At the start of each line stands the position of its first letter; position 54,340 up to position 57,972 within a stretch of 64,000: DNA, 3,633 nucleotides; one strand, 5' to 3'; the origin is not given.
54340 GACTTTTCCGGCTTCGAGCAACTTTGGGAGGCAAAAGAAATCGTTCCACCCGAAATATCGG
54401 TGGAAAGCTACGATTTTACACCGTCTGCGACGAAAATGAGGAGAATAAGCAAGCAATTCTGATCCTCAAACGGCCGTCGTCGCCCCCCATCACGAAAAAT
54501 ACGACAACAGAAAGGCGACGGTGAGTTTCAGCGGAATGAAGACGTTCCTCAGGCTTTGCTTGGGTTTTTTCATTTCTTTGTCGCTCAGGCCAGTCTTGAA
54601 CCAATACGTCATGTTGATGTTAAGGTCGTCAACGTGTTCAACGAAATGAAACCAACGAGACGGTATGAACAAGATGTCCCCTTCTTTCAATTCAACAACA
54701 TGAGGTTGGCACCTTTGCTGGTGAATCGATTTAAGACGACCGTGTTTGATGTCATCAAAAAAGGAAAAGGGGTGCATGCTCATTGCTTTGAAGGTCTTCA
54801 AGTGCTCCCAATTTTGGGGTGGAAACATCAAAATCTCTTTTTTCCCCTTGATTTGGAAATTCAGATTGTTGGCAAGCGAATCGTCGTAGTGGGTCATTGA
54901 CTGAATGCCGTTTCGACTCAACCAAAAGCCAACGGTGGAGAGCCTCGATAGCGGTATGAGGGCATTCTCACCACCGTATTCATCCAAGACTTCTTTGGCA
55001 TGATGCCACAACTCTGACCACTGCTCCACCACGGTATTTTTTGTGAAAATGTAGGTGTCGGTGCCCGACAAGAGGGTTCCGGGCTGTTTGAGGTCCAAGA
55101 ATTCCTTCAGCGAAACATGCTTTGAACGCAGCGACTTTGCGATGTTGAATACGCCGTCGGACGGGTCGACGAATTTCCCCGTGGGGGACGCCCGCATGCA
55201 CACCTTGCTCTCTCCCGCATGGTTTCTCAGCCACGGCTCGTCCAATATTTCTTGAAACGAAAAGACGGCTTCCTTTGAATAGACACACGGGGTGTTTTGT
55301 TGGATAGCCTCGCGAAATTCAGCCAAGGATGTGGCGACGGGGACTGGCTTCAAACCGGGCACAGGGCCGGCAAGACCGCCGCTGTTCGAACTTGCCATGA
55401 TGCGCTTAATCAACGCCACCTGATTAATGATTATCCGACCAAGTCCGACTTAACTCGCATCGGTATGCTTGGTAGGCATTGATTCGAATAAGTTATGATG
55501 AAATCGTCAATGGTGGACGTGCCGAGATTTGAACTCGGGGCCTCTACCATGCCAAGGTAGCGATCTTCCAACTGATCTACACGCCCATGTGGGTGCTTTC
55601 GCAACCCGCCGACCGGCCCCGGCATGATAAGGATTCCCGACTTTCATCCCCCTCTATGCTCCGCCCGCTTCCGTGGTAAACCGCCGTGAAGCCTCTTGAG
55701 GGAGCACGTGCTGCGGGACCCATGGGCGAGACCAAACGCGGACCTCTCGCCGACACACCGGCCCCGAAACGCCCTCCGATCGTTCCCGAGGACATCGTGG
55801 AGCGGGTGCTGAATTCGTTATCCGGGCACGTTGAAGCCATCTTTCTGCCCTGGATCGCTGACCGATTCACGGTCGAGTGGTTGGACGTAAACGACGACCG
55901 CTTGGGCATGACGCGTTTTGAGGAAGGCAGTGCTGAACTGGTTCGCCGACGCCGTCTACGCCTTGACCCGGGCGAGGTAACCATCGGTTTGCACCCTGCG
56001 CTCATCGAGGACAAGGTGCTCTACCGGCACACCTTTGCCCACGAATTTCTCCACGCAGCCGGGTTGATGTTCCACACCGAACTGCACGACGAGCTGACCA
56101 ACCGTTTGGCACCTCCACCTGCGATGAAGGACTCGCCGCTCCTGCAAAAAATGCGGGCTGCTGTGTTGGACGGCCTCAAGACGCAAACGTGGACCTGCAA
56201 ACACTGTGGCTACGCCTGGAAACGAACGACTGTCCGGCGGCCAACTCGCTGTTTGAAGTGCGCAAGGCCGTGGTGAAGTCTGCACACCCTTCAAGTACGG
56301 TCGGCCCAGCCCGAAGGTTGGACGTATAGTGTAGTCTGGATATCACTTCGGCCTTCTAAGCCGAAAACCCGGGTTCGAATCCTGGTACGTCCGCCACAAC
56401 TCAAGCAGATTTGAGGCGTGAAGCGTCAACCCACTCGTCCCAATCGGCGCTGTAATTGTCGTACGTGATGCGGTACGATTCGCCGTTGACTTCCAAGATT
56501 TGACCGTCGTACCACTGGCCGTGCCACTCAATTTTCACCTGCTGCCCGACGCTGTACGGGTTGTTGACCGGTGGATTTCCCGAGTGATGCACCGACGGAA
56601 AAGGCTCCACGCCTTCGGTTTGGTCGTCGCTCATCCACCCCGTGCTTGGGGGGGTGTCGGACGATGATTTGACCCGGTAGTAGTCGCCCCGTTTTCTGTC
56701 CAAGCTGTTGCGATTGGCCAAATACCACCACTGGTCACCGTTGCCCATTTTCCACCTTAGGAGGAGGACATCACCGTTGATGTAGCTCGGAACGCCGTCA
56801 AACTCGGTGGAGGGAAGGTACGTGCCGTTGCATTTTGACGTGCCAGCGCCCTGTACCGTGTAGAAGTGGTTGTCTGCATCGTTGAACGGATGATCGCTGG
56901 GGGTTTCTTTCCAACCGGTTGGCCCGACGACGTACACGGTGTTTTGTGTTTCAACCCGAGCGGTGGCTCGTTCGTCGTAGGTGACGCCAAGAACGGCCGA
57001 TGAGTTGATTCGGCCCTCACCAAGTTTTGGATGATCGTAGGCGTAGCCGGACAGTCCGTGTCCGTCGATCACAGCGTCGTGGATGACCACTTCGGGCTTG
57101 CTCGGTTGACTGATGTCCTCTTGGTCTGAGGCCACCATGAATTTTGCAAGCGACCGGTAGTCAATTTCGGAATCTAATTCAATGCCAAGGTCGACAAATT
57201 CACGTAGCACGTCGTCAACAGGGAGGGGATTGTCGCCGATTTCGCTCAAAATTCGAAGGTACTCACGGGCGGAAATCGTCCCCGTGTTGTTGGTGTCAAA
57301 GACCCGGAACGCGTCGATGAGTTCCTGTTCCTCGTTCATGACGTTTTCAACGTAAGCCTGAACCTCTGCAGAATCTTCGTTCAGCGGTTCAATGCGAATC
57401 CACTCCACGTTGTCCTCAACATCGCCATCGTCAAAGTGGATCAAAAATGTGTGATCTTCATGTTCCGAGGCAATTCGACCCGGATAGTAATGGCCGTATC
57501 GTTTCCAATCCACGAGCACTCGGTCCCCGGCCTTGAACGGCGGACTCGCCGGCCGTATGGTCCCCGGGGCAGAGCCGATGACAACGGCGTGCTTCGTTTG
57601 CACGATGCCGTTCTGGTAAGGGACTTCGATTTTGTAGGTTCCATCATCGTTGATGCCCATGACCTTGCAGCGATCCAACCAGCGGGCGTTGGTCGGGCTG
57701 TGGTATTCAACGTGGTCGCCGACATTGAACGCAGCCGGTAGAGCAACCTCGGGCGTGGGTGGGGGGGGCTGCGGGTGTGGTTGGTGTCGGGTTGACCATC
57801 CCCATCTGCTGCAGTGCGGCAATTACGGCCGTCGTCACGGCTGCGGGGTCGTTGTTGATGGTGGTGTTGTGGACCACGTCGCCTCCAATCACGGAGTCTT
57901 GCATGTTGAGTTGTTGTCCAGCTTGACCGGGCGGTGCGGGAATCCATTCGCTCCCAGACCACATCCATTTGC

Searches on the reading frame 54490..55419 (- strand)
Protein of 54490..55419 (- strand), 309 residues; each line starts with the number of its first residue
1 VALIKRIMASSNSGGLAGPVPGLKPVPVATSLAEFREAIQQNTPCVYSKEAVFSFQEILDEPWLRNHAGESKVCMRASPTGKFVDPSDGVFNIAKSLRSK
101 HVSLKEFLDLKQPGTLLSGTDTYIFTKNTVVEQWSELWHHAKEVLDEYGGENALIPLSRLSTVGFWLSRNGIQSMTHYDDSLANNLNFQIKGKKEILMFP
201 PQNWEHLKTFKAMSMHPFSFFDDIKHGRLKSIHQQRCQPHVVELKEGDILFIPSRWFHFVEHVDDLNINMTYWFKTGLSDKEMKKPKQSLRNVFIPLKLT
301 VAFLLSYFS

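Call 4: search_protein_families(library=pfam, proteins=[window:54490-55419:-], max_evalue=0.01)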
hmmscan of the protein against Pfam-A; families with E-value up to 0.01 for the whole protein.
window:54490-55419:- (309 aa): 2 families
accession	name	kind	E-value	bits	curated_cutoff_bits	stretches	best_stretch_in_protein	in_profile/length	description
PF13621.12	Cupin_8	-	1.2e-27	97.9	27.4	1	34-276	5-248/252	Cupin-like domain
PF02373.28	JmjC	-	0.00042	21.2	24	1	177-263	14-104/114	JmjC domain, hydroxylase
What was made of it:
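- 54490..55419 (-): Cupin_8/JmjC-type oxygenase, convergent neighbour. Possible lineage-specific tailoring enzyme; membership is uncertain. PF13621 E 1.2e-27 (call 4).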

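Call 7: search_protein_families(library=ncbifam, proteins=[window:54490-55419:-], max_evalue=0.01)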
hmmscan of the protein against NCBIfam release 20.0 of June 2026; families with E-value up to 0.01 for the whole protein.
window:54490-55419:- (309 aa): 0 families

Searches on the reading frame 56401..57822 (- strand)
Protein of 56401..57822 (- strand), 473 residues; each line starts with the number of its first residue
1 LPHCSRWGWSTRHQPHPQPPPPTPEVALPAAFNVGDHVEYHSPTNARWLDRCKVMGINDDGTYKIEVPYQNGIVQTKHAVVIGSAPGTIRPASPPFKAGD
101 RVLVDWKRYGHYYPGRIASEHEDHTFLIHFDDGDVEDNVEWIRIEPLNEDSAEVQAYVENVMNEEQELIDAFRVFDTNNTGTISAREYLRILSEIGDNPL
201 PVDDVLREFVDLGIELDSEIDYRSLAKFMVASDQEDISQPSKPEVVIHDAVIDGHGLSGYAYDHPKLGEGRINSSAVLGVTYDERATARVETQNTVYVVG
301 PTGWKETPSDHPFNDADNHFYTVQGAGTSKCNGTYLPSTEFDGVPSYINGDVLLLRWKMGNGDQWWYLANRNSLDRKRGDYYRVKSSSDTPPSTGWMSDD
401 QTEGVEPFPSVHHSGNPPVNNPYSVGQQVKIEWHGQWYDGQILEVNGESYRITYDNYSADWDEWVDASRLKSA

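Call 4: search_protein_families(library=pfam, proteins=[window:56401-57822:-], max_evalue=0.01)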
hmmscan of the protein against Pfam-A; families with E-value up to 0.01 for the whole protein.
window:56401-57822:- (473 aa): 14 families
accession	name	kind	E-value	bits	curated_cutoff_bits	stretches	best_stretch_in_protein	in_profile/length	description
PF18115.7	Tudor_3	-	3.1e-07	30.6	25.8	1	99-137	2-43/52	DNA repair protein Crb2 Tudor domain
PF05641.18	Agenet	-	8.4e-07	29.8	27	1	432-470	12-56/61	Agenet domain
PF18359.7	Tudor_5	-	1.1e-06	28.8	31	1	99-136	4-47/53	Histone methyltransferase Tudor domain 1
PF13405.12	EF-hand_6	-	1.4e-05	24.9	25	1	167-196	1-30/30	EF-hand domain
PF00036.39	EF-hand_1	-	2.1e-05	24.2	25.4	1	167-194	1-28/29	EF hand domain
PF13499.12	EF-hand_7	-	2.8e-05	24.8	30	1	165-211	1-50/67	EF-hand domain pair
PF11717.14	Tudor-knot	-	0.00044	20.5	20.8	1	425-471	3-54/55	RNA binding activity-knot of a chromodomain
PF21743.3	PTM_DIR17_Tudor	-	0.00068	19.8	27.2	0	110-137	10-38/48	PTM/DIR17-like, Tudor domain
PF15057.12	DUF4537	-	0.00069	20.1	27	1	93-137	53-98/120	Domain of unknown function (DUF4537)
PF18358.7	Tudor_4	-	0.0013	18.8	25.8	1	424-456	2-34/50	Histone methyltransferase Tudor domain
PF09038.16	53-BP1_Tudor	-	0.0017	18.7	22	0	99-136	6-43/122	Tumour suppressor p53-binding protein-1 Tudor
PF13202.12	EF-hand_5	-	0.002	17.9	25.9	1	168-191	1-24/25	EF hand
PF23327.1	Chromo_MORC2_6th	-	0.0032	17.6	27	1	424-467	4-52/63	ATPase MORC2, chromo domain-like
PF21744.3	BAHCC1-like_Tudor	-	0.0046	17.3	28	0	97-137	8-55/69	BAHCC1-like, Tudor domain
